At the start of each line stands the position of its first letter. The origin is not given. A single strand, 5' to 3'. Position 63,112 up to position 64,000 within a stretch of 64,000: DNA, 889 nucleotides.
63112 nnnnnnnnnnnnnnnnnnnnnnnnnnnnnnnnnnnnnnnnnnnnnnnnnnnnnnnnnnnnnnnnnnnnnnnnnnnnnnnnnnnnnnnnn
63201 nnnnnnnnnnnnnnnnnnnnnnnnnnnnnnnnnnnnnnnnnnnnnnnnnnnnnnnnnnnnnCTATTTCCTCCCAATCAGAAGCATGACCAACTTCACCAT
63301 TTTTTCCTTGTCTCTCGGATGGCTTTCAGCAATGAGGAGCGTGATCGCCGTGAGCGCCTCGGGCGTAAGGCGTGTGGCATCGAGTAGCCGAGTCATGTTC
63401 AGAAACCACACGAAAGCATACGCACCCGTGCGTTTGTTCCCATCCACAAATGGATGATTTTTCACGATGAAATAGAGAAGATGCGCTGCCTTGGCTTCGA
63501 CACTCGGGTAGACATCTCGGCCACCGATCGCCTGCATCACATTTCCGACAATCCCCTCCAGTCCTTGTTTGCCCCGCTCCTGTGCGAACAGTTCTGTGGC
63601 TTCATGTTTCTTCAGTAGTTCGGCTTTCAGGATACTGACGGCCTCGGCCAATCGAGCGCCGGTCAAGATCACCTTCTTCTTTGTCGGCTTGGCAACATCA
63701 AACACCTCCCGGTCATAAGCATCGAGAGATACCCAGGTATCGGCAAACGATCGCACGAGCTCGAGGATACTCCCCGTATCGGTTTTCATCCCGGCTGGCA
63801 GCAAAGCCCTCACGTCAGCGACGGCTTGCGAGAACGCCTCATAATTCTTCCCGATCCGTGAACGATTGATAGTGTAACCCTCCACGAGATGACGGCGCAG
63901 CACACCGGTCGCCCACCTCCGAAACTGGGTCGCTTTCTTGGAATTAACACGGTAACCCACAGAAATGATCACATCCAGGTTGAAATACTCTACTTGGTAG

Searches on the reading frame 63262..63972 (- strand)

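Call 16: search_protein_families(library=pfam, proteins=[window:63262-63972:-], max_evalue=0.01)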
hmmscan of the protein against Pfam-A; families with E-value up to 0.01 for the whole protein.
window:63262-63972:- (236 aa): 2 families
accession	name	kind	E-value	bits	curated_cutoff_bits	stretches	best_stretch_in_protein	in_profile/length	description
PF13310.11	Virulence_RhuM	-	1.1e-13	51.5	33.7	1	1-47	28-77/252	Virulence protein RhuM family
PF02661.23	Fic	-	1.4e-12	48.7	24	1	116-191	11-93/93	Fic/DOC family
